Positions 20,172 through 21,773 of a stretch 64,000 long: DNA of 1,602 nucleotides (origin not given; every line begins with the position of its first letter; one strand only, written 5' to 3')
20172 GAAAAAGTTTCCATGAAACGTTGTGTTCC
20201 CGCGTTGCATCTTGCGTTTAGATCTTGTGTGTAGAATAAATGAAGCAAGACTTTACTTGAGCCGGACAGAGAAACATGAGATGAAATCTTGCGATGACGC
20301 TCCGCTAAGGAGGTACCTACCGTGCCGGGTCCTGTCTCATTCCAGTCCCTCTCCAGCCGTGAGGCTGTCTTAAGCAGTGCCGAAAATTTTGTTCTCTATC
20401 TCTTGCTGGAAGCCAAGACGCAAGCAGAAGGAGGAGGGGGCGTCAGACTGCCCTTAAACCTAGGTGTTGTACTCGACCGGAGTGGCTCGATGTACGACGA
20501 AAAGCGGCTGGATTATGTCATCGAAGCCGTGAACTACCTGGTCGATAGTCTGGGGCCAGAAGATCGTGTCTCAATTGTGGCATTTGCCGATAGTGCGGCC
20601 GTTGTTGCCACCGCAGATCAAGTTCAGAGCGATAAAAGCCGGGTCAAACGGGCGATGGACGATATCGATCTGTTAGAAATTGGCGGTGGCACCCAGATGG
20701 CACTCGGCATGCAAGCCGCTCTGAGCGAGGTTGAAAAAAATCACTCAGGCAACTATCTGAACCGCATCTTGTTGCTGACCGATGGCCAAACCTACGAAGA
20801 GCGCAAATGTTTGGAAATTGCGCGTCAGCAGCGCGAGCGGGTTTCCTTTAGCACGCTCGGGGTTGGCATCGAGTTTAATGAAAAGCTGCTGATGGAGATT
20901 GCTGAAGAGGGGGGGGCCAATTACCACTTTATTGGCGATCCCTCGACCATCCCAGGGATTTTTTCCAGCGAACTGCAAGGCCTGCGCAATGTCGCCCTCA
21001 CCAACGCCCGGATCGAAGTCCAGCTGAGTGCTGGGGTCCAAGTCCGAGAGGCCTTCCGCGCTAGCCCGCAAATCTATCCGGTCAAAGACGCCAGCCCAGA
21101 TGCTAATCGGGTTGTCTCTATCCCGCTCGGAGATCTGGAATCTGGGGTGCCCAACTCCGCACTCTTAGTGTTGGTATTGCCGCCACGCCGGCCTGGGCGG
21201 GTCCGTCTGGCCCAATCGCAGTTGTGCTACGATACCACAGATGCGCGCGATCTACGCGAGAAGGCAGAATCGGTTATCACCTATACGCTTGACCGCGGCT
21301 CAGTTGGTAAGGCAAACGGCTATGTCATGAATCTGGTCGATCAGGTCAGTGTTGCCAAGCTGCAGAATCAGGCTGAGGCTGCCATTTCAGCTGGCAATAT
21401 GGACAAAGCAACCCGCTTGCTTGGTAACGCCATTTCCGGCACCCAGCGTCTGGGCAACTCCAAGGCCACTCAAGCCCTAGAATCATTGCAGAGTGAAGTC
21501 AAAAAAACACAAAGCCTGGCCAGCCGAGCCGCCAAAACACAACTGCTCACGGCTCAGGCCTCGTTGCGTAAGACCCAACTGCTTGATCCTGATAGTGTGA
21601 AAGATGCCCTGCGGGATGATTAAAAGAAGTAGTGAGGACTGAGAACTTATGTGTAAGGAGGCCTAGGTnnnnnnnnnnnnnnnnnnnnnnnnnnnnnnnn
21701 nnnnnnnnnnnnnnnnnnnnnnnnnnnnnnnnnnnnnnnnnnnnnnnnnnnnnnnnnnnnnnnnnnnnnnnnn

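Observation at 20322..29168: Compact six-gene vWA / FHA / pseudokinase-PP2C / STK signalling cluster with membrane-spanning components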

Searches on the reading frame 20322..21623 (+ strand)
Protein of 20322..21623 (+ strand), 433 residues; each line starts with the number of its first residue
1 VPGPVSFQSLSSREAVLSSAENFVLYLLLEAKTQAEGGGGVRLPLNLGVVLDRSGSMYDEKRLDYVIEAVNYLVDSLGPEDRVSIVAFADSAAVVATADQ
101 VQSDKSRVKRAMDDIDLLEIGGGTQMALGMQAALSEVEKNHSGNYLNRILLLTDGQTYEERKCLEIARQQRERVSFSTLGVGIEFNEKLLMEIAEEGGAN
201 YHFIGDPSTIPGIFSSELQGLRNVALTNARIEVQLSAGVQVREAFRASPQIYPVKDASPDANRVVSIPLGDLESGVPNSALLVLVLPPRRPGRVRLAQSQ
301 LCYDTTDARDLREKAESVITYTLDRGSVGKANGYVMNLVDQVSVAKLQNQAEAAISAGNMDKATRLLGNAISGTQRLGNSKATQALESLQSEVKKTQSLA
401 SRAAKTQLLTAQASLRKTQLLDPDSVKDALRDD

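Call 4: search_protein_families(library=pfam, proteins=[window:20322-21623:+], max_evalue=0.01)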
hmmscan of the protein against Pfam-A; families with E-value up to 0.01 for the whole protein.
window:20322-21623:+ (433 aa): 4 families
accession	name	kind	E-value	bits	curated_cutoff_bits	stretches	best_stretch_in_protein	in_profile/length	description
PF00092.34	VWA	-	1.7e-21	77.7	23.8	1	47-210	2-168/174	von Willebrand factor type A domain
PF13519.12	VWA_2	-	4.4e-19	69.5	27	1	49-156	3-107/107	von Willebrand factor type A domain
PF13768.12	VWA_3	-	5.5e-13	49.7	27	1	49-203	5-155/155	von Willebrand factor type A domain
PF10138.15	vWA-TerF-like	-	8.3e-06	26.5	29.4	1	47-170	4-129/200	vWA found in TerF C terminus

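Call 5: search_protein_families(library=ncbifam, proteins=[window:20322-21623:+], max_evalue=0.01)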
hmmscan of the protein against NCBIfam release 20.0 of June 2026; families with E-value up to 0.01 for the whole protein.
window:20322-21623:+ (433 aa): 3 families
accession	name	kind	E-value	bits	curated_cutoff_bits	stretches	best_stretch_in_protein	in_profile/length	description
TIGR03788.1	marine_srt_targ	equivalog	4.1e-21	75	551.65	1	39-239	266-463/629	marine proteobacterial sortase target protein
TIGR00868.1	hCaCC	subfamily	1e-12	46.7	900.85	1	49-206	309-462/863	calcium-activated chloride channel protein 1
NF010238.0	PRK13685.1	subfamily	0.0029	16.7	432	1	41-157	90-213/335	hypothetical protein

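Call 7: search_protein_families(library=padloc, proteins=[window:20322-21623:+], max_evalue=0.001)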
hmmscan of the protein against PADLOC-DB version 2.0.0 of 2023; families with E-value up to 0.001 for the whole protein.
window:20322-21623:+ (433 aa): 0 families

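Call 56: predict_structure(alignment_id=A4)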
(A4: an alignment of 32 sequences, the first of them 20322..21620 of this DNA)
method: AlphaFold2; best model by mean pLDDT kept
length: 433 residues; sequences in the alignment: 32
mean_pLDDT: 89.7   pTM: 0.85
mean pLDDT of the five models: 89.7, 89.6, 88.2, 87.6, 86.1
residues with pLDDT >= 90: 289; 70-90: 119; 50-70: 12; < 50: 13
segments of 3 or more residues with pLDDT < 50: 425-430
pLDDT, mean of each block of 10 residues (from residue 1): 81 95 96 68 90 88 94 93 97 96 95 92 93 97 92 92 95 92 90 88 92 89 90 96 92 86 91 91 97 97 90 96 91 92 93 92 96 90 92 87 84 76 47 43
secondary structure, 60 per line:
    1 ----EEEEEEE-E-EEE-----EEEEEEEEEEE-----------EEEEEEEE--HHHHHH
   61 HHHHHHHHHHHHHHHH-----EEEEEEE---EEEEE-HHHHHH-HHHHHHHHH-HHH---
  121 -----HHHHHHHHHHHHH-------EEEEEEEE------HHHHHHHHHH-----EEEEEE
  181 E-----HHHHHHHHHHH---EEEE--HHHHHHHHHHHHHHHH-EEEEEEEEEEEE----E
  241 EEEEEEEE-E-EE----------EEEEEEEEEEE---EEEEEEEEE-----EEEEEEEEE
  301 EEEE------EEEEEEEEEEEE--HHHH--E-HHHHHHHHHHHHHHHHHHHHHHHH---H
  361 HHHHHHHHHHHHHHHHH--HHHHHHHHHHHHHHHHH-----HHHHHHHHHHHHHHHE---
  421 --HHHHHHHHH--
elements in order: E5-11 E15-17 E23-33 E45-52 H55-76 E82-88 E92-96 H98-103 H105-113 H126-138 E146-153 H160-169 E175-181 H187-197 E201-204 H207-222 E224-235 E240-248 E264-274 E278-286 E292-304 E311-322 H325-328 H333-356 H360-377 H380-396 H402-416 H423-431

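Call 58: search_solved_structures(query=window:20322-21620:+, max_evalue=0.01)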
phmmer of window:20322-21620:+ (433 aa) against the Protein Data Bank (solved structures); distinct sequences matched with E-value up to 0.01: 23.
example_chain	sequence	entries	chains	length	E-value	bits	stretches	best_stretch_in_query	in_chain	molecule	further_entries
5a8j_A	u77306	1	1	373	6.4e-10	42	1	47-272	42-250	VWA2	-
4fx5_A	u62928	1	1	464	1.6e-09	40.7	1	49-395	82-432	von Willebrand factor type A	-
8zmn_A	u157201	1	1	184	1.3e-06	31.1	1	47-197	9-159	Anthrax toxin receptor 1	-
6cx1_E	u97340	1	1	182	2.7e-06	30.1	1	47-197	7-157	Anthrax toxin receptor 1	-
3n2n_F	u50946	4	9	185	2.7e-06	30.1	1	47-197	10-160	Anthrax toxin receptor 1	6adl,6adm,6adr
9c4f_I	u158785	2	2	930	1.1e-05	28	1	41-228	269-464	Inter-alpha-trypsin inhibitor heavy chain H4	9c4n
8s05_A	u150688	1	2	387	1.7e-05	27.5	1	49-242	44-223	Conserved protein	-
8fz4_A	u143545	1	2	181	0.0001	24.9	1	40-216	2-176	Anthrax toxin receptor 2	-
1shu_X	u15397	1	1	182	0.00022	23.8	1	41-214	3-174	Anthrax toxin receptor 2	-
1sht_X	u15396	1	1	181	0.00022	23.8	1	41-214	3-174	Anthrax toxin receptor 2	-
1tzn_a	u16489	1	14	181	0.0004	22.9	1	44-214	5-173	Anthrax toxin receptor 2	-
1t6b_Y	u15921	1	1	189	0.00044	22.8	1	44-212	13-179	Anthrax toxin receptor 2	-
7n1o_A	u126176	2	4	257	0.00044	22.8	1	42-216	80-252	Transcription factor ETV6,Isoform 4 of Anthrax toxin receptor 2 | Transcription factor ETV6,Anthrax toxin receptor 2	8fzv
8ft6_A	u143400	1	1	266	0.00049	22.6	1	42-216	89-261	Transcription factor ETV6,Anthrax toxin receptor 2 chimera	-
9ykb_A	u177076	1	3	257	0.00054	22.5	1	43-216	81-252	Transcription factor ETV6,Anthrax toxin receptor 2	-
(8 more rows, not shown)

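Call 68: fold_search(model_id=the predicted structure, library=pdb)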
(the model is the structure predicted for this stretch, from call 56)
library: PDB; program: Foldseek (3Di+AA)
matches with E <= 10: 1420; with E <= 0.001: 367
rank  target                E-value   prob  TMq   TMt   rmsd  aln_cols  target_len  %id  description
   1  4fx5                  9.9e-28  1.00  0.77  0.79   4.6       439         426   18  von Willebrand factor type A from Catenulispora acidiphila (released 2012-07-18)
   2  8s05_A                1.4e-23  1.00  0.66  0.74   4.6       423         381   17  ArnAB complex an archaeal ortholog of the Sec23/24 core motif (released 2025-10-29)
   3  8s05_B                9.0e-23  1.00  0.68  0.76   4.7       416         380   17  ArnAB complex an archaeal ortholog of the Sec23/24 core motif (released 2025-10-29)
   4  5a8j                  1.8e-22  1.00  0.60  0.69   5.6       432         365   16  Crystal structure of the ArnB paralog VWA2 from Sulfolobus acidocaldarius (released 2016-06-22)
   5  6fpz_A                3.5e-14  1.00  0.51  0.39   7.5       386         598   13  Inter-alpha-inhibitor heavy chain 1, D298A (released 2019-02-27)
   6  6fpy_A                4.9e-14  1.00  0.50  0.38   7.6       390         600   14  Inter-alpha-inhibitor heavy chain 1, wild type (released 2019-02-27)
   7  7w6b                  5.2e-14  1.00  0.39  0.24   9.6       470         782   10  Crystal Structure of PitA from pilus islet-2 of Streptococcus oralis (released 2022-06-01)
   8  6fpy_B                1.1e-13  1.00  0.50  0.38   7.7       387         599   14  Inter-alpha-inhibitor heavy chain 1, wild type (released 2019-02-27)
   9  9rt4_C1               4.7e-13  1.00  0.39  0.58  11.4       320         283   16  NetF - ANTXR2 local refinement focused (released 2026-02-18)
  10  6bxf_B                8.8e-13  1.00  0.36  0.34   9.7       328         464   12  Crystal structure of an extended b3 integrin L33 (released 2018-08-01)
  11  5vng_B                9.3e-13  1.00  0.52  0.34   8.7       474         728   10  Crystal structure of Sec23a/Sec24a/Sec22 complexed with a C-terminal II sorting motif (released 2017-07-05)
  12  4bzi_E                9.9e-13  1.00  0.53  0.34   8.2       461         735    9  The structure of the COPII coat assembled on membranes (released 2013-09-18)
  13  1m2v_B                9.9e-13  1.00  0.53  0.34   8.2       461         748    9  Crystal Structure of the yeast Sec23/24 heterodimer (released 2002-09-20)
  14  6m3y                  1.2e-12  1.00  0.35  0.20  10.7       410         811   10  Crystal structure of pilus adhesin, SpaC from Lactobacillus rhamnosus GG - open conformation (released 2020-07-29)
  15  9rt2_C1               1.2e-12  1.00  0.38  0.57  12.4       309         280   16  NetF - ANTXR2 structure (C4) (released 2026-02-18)
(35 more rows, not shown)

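Call 83: search_dna_similar(query=window:20322-21620:+, collection=plasmids, mode=protein, max_evalue=1e-10, max_rows=25)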
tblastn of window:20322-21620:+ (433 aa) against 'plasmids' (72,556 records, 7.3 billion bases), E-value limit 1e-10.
Records with a match: 26; places in all: 26; records where one place covers at least 80% of the query: 7.
Best place of each record, by identity: <60% 26.
By first word of the organism name: Deinococcus 8; Synechocystis 5; Picosynechococcus 3; Tolypothrix 2; Nostoc 2; Trichormus 2; Cyanobacterium 2; Microchaete 1; Meiothermus 1.
By predicted mobility (MOB-suite, as given by PLSDB): non-mobilizable 15; mobilizable 10; conjugative 1.
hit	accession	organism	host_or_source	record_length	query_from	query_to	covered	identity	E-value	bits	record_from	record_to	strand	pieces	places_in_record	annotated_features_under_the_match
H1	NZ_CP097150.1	Deinococcus sp. QL22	-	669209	60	433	86%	29.9%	7e-14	82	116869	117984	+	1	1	VWA domain-containing protein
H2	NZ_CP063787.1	Tolypothrix sp. PCC 7712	Soil sample,soil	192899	13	406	91%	27.3%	3e-15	86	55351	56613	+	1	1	VWA domain-containing protein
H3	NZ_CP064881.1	Tolypothrix sp. PCC 7601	Fresh water sample,Fresh water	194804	13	406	91%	27.3%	3e-15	86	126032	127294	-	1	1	VWA domain-containing protein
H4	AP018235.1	Microchaete diplosiphon NIES-3275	-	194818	13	406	91%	27.3%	3e-15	86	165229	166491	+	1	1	von Willebrand factor type A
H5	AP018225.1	Nostoc linckia NIES-25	-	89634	25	417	91%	27.2%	2e-16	89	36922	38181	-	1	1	von Willebrand factor type A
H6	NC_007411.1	Trichormus variabilis ATCC 29413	-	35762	13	406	91%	27.0%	9e-15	84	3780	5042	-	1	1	VWA domain-containing protein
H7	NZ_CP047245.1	Trichormus variabilis 0441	cell culture,thermal spring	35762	13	406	91%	27.0%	9e-15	84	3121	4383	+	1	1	VWA domain-containing protein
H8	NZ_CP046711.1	Nostoc sp. ATCC 53789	-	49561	117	431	73%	26.5%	3e-15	86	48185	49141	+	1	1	VWA domain-containing protein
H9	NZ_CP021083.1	Deinococcus ficus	Ficus religiosa L.,cell ...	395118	4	275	63%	29.3%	5e-16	88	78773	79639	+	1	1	VWA domain-containing protein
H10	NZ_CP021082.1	Deinococcus ficus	Ficus religiosa L.,cell ...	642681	5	247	56%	32.1%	6e-14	82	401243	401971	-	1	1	VWA domain-containing protein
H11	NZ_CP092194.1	Deinococcus sp. KNUC1210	Setaria viridis,cell ...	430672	24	221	46%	36.7%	2e-16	90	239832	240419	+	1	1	VWA domain-containing protein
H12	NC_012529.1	Deinococcus deserti VCD115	-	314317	42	221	42%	38.5%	2e-13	80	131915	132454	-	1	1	VWA domain-containing protein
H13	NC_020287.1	Synechocystis sp. PCC 6803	-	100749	42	241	46%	34.6%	8e-17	91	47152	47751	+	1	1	macro domain-containing protein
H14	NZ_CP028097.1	Synechocystis sp. IPPAS B-1465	axenic culture,Synechocystis sp. GT-L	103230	42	241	46%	34.6%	8e-17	91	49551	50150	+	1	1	macro domain-containing protein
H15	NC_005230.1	Synechocystis sp. PCC 6803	-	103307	42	241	46%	34.6%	8e-17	91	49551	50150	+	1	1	macro domain-containing protein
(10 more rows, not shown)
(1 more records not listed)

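Call 84: get_annotated_region(hit=H1, flank=7000)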
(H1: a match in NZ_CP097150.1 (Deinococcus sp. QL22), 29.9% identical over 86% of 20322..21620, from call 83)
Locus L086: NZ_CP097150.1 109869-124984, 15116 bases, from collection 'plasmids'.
description: Deinococcus sp. QL22 plasmid unnamed5, complete sequence
organism: Deinococcus sp. QL22 (NCBI taxid 2939437)
taxonomy: Bacteria; Deinococcota; Deinococci; Deinococcales; Deinococcaceae; Deinococcus; Deinococcus sp. QL22
host: -; source: -; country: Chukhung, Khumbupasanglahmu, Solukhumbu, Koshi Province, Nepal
typing (MOB-suite, as given by PLSDB): non-mobilizable
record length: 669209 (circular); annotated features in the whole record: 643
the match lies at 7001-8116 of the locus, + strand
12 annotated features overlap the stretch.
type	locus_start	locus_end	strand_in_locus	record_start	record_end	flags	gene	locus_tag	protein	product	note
CDS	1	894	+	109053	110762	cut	-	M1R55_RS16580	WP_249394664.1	ribulokinase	GO:0019569 - L-arabinose catabolic process to xylulose 5-phosphate [Evidence IEA]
CDS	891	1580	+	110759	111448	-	-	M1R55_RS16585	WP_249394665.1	L-ribulose-5-phosphate 4-epimerase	-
CDS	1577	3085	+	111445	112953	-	araA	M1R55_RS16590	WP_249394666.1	L-arabinose isomerase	GO:0005996 - monosaccharide metabolic process [Evidence IEA]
CDS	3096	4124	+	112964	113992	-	-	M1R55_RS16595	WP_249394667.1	arabinan endo-1,5-alpha-L-arabinosidase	-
CDS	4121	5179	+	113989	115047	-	-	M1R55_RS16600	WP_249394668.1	alcohol dehydrogenase catalytic domain-containing protein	-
CDS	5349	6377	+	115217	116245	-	-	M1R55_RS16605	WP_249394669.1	LacI family DNA-binding transcriptional regulator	GO:0006351 - DNA-templated transcription [Evidence IEA]; GO:0045892 - negative regulation of DNA-templated ...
CDS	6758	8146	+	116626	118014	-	-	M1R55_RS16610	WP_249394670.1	VWA domain-containing protein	-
CDS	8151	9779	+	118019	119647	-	-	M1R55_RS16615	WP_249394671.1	serine/threonine-protein kinase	GO:0006468 - protein phosphorylation [Evidence IEA]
CDS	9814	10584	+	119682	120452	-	-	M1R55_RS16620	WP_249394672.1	FHA domain-containing protein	-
CDS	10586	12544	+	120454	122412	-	-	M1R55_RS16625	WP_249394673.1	protein phosphatase 2C domain-containing protein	-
CDS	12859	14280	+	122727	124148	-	-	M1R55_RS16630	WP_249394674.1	replication initiator protein A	-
CDS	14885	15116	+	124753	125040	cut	-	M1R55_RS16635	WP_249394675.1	transposase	GO:0006313 - DNA transposition [Evidence IEA]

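Call 85: get_annotated_region(hit=H5, flank=7000)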
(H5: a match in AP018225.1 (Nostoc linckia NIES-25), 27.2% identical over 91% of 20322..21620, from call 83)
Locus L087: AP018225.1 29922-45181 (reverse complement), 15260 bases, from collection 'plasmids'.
description: Nostoc linckia NIES-25 plasmid plasmid3 DNA, complete genome
organism: Nostoc linckia NIES-25 (NCBI taxid 1091006)
taxonomy: Bacteria; Cyanobacteriota; Cyanophyceae; Nostocales; Nostocaceae; Nostoc; Nostoc linckia; Nostoc linckia NIES-25
host: -; source: -; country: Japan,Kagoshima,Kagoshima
typing (MOB-suite, as given by PLSDB): conjugative; replicon rep_cluster_1657; relaxase MOBF; mating-pair formation MPF_T
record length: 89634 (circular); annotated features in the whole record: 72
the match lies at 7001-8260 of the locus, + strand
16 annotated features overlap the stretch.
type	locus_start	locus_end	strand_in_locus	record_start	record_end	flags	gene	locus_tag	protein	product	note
CDS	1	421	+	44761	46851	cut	-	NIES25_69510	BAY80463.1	hypothetical protein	-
CDS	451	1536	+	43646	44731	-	-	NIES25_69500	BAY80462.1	hypothetical protein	-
CDS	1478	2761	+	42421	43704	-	-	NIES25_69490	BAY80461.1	hypothetical protein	-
CDS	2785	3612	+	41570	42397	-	-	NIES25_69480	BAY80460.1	hypothetical protein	-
CDS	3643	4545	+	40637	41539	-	-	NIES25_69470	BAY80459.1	hypothetical protein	-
CDS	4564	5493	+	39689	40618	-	-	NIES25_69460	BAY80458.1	hypothetical protein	-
CDS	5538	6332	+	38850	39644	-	-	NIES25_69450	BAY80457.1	hypothetical protein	-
CDS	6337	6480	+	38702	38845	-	-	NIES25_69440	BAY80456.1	hypothetical protein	-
CDS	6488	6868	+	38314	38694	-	-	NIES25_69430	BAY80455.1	hypothetical protein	-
CDS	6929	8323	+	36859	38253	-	-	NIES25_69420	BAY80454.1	von Willebrand factor type A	-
CDS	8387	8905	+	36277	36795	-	-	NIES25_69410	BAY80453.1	FHA domain containing protein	-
CDS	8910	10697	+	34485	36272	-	-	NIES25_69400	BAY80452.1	protein-serine/threonine phosphatase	-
CDS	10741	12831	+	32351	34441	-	-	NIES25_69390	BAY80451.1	serine/threonine protein kinase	-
CDS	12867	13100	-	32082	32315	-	-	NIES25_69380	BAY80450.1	hypothetical protein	-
CDS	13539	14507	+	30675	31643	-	-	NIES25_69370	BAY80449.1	integrase/recombinase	-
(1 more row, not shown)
